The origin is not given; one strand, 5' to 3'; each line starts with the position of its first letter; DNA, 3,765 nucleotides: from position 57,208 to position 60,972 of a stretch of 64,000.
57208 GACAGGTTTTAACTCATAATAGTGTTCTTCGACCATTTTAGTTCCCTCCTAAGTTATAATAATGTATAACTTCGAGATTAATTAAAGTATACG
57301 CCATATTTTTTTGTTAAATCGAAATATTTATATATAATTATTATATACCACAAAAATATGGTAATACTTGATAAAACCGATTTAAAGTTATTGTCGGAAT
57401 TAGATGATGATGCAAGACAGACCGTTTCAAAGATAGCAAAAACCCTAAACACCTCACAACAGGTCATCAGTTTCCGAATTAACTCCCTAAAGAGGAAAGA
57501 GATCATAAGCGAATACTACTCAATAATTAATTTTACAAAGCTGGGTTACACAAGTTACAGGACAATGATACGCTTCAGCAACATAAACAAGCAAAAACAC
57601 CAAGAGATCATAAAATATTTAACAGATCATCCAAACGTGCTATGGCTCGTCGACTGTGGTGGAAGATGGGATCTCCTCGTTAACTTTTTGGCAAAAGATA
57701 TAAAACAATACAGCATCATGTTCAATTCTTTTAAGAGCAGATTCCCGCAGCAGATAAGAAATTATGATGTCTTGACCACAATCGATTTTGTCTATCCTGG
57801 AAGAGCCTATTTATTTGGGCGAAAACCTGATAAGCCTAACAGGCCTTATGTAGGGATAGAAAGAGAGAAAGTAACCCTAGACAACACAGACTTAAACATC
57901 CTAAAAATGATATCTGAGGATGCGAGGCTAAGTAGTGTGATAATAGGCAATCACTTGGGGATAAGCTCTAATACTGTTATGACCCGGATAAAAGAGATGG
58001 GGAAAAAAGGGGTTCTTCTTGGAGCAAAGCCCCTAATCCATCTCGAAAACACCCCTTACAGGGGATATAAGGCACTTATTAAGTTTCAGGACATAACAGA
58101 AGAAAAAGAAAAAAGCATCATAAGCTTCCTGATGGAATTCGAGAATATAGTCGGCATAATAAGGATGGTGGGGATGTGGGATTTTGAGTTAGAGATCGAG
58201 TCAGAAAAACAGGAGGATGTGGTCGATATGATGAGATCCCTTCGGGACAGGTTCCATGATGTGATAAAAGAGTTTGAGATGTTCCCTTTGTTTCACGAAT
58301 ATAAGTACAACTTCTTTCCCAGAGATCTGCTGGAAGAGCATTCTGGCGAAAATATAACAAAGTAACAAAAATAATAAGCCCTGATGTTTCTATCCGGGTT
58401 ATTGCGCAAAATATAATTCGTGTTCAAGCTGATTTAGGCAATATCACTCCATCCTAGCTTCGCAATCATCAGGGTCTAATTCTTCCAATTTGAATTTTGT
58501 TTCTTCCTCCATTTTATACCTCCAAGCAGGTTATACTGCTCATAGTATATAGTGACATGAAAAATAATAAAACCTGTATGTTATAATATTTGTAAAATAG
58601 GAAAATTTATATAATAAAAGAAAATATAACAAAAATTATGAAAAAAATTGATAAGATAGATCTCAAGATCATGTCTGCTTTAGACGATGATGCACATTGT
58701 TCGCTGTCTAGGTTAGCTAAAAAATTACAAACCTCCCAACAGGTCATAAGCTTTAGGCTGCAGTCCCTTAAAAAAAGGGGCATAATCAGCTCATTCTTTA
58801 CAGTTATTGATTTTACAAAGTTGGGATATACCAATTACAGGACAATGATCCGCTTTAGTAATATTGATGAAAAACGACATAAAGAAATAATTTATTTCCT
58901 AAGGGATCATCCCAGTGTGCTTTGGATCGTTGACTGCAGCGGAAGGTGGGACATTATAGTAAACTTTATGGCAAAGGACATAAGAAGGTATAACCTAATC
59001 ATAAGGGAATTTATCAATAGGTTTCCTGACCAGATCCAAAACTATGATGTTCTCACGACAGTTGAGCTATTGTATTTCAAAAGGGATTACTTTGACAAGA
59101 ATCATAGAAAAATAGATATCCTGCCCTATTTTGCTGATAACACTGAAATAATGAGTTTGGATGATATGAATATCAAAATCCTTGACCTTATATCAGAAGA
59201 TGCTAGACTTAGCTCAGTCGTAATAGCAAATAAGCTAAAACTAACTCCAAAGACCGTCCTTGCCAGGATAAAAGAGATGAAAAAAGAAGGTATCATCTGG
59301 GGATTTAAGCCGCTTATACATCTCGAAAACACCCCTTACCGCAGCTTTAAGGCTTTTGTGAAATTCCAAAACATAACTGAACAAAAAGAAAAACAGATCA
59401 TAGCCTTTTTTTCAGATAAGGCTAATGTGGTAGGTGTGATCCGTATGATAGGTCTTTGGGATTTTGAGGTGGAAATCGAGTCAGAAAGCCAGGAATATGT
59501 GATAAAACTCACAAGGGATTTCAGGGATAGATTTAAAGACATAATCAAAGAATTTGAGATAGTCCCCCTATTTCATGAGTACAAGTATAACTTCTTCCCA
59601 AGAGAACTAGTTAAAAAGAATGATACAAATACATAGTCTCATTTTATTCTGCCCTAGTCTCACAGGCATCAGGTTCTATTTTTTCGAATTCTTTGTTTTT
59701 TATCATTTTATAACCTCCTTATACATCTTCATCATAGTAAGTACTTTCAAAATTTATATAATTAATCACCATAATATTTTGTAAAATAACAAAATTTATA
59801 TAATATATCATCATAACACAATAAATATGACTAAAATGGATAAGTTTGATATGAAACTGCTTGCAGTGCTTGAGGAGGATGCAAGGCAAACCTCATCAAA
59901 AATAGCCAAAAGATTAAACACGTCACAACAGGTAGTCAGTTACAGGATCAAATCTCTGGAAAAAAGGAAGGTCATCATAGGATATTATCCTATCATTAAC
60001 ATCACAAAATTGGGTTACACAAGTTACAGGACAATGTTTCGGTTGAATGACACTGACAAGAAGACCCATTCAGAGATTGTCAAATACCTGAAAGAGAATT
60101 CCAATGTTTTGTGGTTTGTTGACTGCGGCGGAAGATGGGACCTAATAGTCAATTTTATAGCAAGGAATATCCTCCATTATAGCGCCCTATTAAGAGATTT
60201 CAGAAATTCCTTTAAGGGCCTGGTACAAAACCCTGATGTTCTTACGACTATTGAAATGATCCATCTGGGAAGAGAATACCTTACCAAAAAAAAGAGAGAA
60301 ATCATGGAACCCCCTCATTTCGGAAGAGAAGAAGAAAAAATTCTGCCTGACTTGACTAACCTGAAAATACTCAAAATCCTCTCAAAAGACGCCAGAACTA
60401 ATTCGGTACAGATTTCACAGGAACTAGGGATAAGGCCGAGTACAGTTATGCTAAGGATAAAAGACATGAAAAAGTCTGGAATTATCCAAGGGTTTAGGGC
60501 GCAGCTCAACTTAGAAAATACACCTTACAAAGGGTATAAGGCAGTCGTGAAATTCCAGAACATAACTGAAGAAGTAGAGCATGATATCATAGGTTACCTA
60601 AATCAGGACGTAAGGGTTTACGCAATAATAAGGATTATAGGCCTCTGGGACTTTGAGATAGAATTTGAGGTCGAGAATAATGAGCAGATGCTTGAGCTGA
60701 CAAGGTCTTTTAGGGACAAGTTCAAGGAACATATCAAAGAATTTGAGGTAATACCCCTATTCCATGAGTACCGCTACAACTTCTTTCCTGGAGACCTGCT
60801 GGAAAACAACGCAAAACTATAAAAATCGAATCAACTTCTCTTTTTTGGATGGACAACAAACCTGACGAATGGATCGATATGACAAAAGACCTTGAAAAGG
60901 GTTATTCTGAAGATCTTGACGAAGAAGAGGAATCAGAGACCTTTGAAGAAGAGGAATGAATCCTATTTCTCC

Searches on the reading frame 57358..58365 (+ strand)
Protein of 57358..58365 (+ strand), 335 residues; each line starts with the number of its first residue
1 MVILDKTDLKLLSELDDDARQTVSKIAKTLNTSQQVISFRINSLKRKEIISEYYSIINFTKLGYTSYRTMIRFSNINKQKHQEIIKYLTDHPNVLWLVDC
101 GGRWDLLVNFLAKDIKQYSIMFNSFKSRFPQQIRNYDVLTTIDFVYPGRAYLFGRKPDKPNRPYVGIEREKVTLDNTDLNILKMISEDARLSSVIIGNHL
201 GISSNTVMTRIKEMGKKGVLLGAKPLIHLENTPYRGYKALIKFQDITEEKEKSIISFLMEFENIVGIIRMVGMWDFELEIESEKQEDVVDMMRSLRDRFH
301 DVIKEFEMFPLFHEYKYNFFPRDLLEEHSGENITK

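Call 6: search_protein_families(library=pfam, proteins=[window:57358-58365:+], max_evalue=0.01)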
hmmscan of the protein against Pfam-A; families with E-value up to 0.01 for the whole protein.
window:57358-58365:+ (335 aa): 9 families
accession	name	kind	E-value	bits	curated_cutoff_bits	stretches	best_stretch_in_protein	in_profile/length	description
PF13412.12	HTH_24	-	2.8e-21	75.3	21.9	2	174-219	1-46/48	Winged helix-turn-helix DNA-binding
PF13404.12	HTH_AsnC-type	-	7.4e-19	67.7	27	2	4-44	1-41/42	AsnC-type helix-turn-helix domain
PF12840.13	HTH_20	-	8.4e-07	29.3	27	1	4-49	2-47/51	Helix-turn-helix domain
PF01037.27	AsnC_trans_reg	-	3.4e-06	27.3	25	1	78-119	7-49/73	Lrp/AsnC ligand binding domain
PF01047.28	MarR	-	2.6e-05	24.5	24.6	0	7-51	4-48/59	MarR family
PF08279.18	HTH_11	-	5.4e-05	23.4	25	0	180-238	4-55/55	HTH domain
PF22451.2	NirdL-like_HTH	-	0.00028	20.8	27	0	196-220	22-46/47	Siroheme decarboxylase NirDL-like HTH domain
PF13545.12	HTH_Crp_2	-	0.00087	19.6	27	0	22-57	24-62/70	Crp-like helix-turn-helix domain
PF12802.13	MarR_2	-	0.0012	19.4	27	0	10-50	9-50/61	MarR family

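Call 7: search_protein_families(library=ncbifam, proteins=[window:57358-58365:+], max_evalue=0.01)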
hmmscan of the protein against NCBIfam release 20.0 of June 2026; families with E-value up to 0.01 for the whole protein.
window:57358-58365:+ (335 aa): 16 families
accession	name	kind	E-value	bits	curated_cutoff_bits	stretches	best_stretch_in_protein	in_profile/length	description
NF040947.1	trans_reg_LysM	equivalog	1.6e-17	63.5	180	2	4-118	1-111/136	HTH-type transcriptional regulator LysM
NF053758.1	ChrTpTrnRegChrS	equivalog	3.8e-16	59.2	250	2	3-106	11-112/158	chromate efflux transcriptional regulator ChrS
NF041396.1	TranRegLrp_Halo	equivalog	4.7e-16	59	190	2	5-107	4-104/149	HTH-type transcriptional regulator Lrp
NF008384.0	PRK11179.1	equivalog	1.8e-15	57.1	227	2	4-119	7-121/153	transcriptional regulator AsnC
NF040820.1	trans_reg_LrpA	equivalog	6.8e-15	55.2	250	2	4-114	2-110/141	HTH-type transcriptional regulator LrpA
NF008370.0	PRK11169.1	equivalog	6.8e-11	42.1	233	1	170-252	8-86/164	leucine-responsive transcriptional regulator Lrp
NF041395.1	TranRegLrpA1_Halo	equivalog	7.8e-10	38.9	250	1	6-117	5-114/142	HTH-type transcriptional regulator LrpA1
NF040708.3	Siroheme_Dcarb_AhbA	equivalog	3.5e-07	30.1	140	1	24-94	20-87/144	siroheme decarboxylase subunit alpha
TIGR01884.1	cas_HTH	subfamily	1.6e-06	27.6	60.2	1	4-62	140-201/202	CRISPR-associated CARF protein Csa3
NF033788.1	HTH_metalloreg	subfamily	3e-05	23.7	55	1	5-52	10-57/77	metalloregulator ArsR/SmtB family transcription factor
NF038251.1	AdcR_fam_Zn_TF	equivalog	6.3e-05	23.2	175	0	166-223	26-82/143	zinc-dependent MarR family transcriptional regulator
NF040707.3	Siroheme_Dcarb_AhbB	equivalog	0.00011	22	125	0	24-94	17-85/146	siroheme decarboxylase subunit beta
NF045707.1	Dbac_1936_reg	equivalog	0.00013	21.9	115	0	5-48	16-58/99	ArsR/SmtB-type metalloregulator TsoR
NF053606.1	Sta1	subfamily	0.00093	19.3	80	0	4-53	18-67/100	Sta1 family transcriptional regulator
NF040939.2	trans_reg_lrs14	equivalog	0.0067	16.4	90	0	4-51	19-67/103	Lrs14 family HTH-type transcriptional regulator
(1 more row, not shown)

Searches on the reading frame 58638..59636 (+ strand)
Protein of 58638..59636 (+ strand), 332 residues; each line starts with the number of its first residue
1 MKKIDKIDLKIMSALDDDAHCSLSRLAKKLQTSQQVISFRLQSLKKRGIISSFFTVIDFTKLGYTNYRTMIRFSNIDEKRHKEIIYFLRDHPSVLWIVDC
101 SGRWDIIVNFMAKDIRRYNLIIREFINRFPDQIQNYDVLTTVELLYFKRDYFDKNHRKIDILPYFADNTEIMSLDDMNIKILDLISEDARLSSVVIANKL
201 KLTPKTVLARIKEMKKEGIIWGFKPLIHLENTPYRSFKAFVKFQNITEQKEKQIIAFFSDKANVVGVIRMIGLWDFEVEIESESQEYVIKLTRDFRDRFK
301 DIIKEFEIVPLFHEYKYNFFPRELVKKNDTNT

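Call 6: search_protein_families(library=pfam, proteins=[window:58638-59636:+], max_evalue=0.01)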
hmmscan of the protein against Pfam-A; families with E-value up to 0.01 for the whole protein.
window:58638-59636:+ (332 aa): 13 families
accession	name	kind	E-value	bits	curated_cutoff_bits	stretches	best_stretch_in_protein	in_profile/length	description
PF13412.12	HTH_24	-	7.3e-22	77.1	21.9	2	174-220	1-47/48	Winged helix-turn-helix DNA-binding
PF13404.12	HTH_AsnC-type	-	1.4e-17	63.7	27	2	174-214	1-41/42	AsnC-type helix-turn-helix domain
PF01037.27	AsnC_trans_reg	-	4.1e-08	33.5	25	1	78-131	7-61/73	Lrp/AsnC ligand binding domain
PF22451.2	NirdL-like_HTH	-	4.3e-08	33.1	27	1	195-220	21-46/47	Siroheme decarboxylase NirDL-like HTH domain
PF12840.13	HTH_20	-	3.5e-07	30.5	27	1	9-50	7-48/51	Helix-turn-helix domain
PF01022.26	HTH_5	-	3.3e-06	27.3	22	0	9-52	5-47/47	Bacterial regulatory protein, arsR family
PF08279.18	HTH_11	-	5.5e-06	26.6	25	0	10-49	4-44/55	HTH domain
PF13545.12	HTH_Crp_2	-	2.5e-05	24.6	27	0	22-61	24-66/70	Crp-like helix-turn-helix domain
PF12802.13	MarR_2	-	8.5e-05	23.1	27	0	12-50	11-50/61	MarR family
PF01047.28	MarR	-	0.00011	22.4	24.6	0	10-51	7-48/59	MarR family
PF08280.17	HTH_Mga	-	0.0003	21.1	23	0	179-215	8-44/59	M protein trans-acting positive regulator (MGA) HTH domain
PF02082.26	Rrf2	-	0.00041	21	30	0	12-52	15-55/132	Iron-dependent Transcriptional regulator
PF25212.1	HVO_A0114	-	0.0054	16.9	27.6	0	9-51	25-67/84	HVO_A0114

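Call 7: search_protein_families(library=ncbifam, proteins=[window:58638-59636:+], max_evalue=0.01)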
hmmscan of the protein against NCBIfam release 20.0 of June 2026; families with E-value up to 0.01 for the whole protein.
window:58638-59636:+ (332 aa): 19 families
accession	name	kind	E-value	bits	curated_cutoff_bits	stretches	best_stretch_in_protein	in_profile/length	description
NF041396.1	TranRegLrp_Halo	equivalog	5.2e-20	71.8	190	2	5-127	4-124/149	HTH-type transcriptional regulator Lrp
NF040947.1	trans_reg_LysM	equivalog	4.2e-19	68.7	180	2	4-124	1-117/136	HTH-type transcriptional regulator LysM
NF008384.0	PRK11179.1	equivalog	2e-18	66.7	227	2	2-140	5-141/153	transcriptional regulator AsnC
NF053758.1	ChrTpTrnRegChrS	equivalog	7.6e-17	61.5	250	2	2-95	10-101/158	chromate efflux transcriptional regulator ChrS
NF040820.1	trans_reg_LrpA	equivalog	5.1e-13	49.1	250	2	4-126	2-122/141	HTH-type transcriptional regulator LrpA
NF008370.0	PRK11169.1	equivalog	1.3e-12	47.8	233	2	171-230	9-68/164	leucine-responsive transcriptional regulator Lrp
NF041395.1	TranRegLrpA1_Halo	equivalog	8.2e-12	45.3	250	2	9-127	8-124/142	HTH-type transcriptional regulator LrpA1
TIGR01884.1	cas_HTH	subfamily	4.2e-08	32.8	60.2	1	2-52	138-188/202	CRISPR-associated CARF protein Csa3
NF033788.1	HTH_metalloreg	subfamily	7.4e-08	32.1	55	1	9-52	14-57/77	metalloregulator ArsR/SmtB family transcription factor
NF040708.3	Siroheme_Dcarb_AhbA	equivalog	9.2e-08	32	140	1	24-94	20-87/144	siroheme decarboxylase subunit alpha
NF040707.3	Siroheme_Dcarb_AhbB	equivalog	1.9e-06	27.7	125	0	24-92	17-83/146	siroheme decarboxylase subunit beta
NF053660.1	ORF80_fam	equivalog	1.9e-05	24.5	95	1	10-51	6-47/70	ORF80 family leucine zipper DNA-binding protein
NF041413.1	ArsR_Rv2640c_fam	equivalog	0.0004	20.8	155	0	5-52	41-90/118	Rv2640c family ArsR-like transcriptional regulator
NF053755.1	MsvR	equivalog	0.00074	19.3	220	0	7-55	14-61/236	transcriptional factor MsvR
TIGR04176.1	MarR_EPS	equivalog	0.00085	19.3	88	0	5-52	3-50/105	MarR family EPS-associated transcriptional regulator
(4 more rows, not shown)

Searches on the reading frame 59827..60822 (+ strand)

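Call 6: search_protein_families(library=pfam, proteins=[window:59827-60822:+], max_evalue=0.01)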
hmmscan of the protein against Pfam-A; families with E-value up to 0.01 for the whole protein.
window:59827-60822:+ (331 aa): 18 families
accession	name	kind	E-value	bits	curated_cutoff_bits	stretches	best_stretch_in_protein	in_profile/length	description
PF13412.12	HTH_24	-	7.6e-24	83.5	21.9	2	175-221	2-48/48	Winged helix-turn-helix DNA-binding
PF13404.12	HTH_AsnC-type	-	1.7e-20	72.9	27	2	4-45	1-42/42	AsnC-type helix-turn-helix domain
PF12840.13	HTH_20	-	1.9e-10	41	27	1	9-48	7-46/51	Helix-turn-helix domain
PF01047.28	MarR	-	3.2e-08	33.8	24.6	1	10-47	7-44/59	MarR family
PF12802.13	MarR_2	-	7e-08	33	27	1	11-50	10-50/61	MarR family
PF08279.18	HTH_11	-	1.9e-07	31.3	25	1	10-64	4-54/55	HTH domain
PF01022.26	HTH_5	-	2.7e-07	30.8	22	1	177-221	3-46/47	Bacterial regulatory protein, arsR family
PF22451.2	NirdL-like_HTH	-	5.2e-06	26.4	27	0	196-220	22-46/47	Siroheme decarboxylase NirDL-like HTH domain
PF13545.12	HTH_Crp_2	-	1.2e-05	25.6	27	0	195-221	27-53/70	Crp-like helix-turn-helix domain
PF01037.27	AsnC_trans_reg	-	3.8e-05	24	25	1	77-126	9-56/73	Lrp/AsnC ligand binding domain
PF00126.33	HTH_1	-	0.00025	21.4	26.6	1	25-47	18-40/60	Bacterial regulatory helix-turn-helix protein, lysR family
PF02082.26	Rrf2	-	0.00032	21.3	30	0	11-50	14-53/132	Iron-dependent Transcriptional regulator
PF18552.7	PheRS_DBD1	-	0.001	19.3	26.2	0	180-207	8-35/59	PheRS DNA binding domain 1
PF24409.1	wHTH-PRTase_assc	-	0.0027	18.1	27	0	180-221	2-42/83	wHTH-PRTase associated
PF24966.2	Ig_TR130_2nd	-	0.0042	18.1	23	0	3-84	12-86/95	TR130 second Ig-like domain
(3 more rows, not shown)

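Call 7: search_protein_families(library=ncbifam, proteins=[window:59827-60822:+], max_evalue=0.01)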
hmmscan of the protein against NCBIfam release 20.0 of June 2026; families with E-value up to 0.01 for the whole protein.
window:59827-60822:+ (331 aa): 25 families
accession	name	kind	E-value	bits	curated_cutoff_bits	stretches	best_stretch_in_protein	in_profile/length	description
NF040947.1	trans_reg_LysM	equivalog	1.9e-20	73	180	2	4-133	1-125/136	HTH-type transcriptional regulator LysM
NF008384.0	PRK11179.1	equivalog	1.8e-18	66.8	227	2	175-232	8-65/153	transcriptional regulator AsnC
NF041396.1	TranRegLrp_Halo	equivalog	2.1e-18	66.6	190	2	4-107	3-104/149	HTH-type transcriptional regulator Lrp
NF040820.1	trans_reg_LrpA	equivalog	2.2e-17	63.3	250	2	4-92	2-88/141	HTH-type transcriptional regulator LrpA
NF008370.0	PRK11169.1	equivalog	2.9e-14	53.1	233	2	175-230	13-68/164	leucine-responsive transcriptional regulator Lrp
NF041395.1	TranRegLrpA1_Halo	equivalog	4.9e-14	52.5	250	2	8-114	7-111/142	HTH-type transcriptional regulator LrpA1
NF053758.1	ChrTpTrnRegChrS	equivalog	7.3e-14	51.8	250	2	2-96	10-102/158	chromate efflux transcriptional regulator ChrS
NF053756.1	MreA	equivalog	8.6e-09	35.2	100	1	180-257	21-98/110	MreA family transcriptional regulator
NF038251.1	AdcR_fam_Zn_TF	equivalog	7.1e-07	29.6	175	0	12-50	42-79/143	zinc-dependent MarR family transcriptional regulator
NF040708.3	Siroheme_Dcarb_AhbA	equivalog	1.5e-06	28.1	140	1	24-86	20-82/144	siroheme decarboxylase subunit alpha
NF033788.1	HTH_metalloreg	subfamily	1.9e-06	27.6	55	0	171-222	6-57/77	metalloregulator ArsR/SmtB family transcription factor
TIGR01884.1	cas_HTH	subfamily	3.6e-06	26.5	60.2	0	3-50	139-186/202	CRISPR-associated CARF protein Csa3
TIGR02702.1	SufR_cyano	equivalog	8.6e-06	25.6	178.8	0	178-221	3-46/208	iron-sulfur cluster biosynthesis transcriptional regulator SufR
NF040707.3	Siroheme_Dcarb_AhbB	equivalog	6.3e-05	22.7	125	0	195-235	18-58/146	siroheme decarboxylase subunit beta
TIGR04176.1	MarR_EPS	equivalog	0.00048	20.2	88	0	5-50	3-48/105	MarR family EPS-associated transcriptional regulator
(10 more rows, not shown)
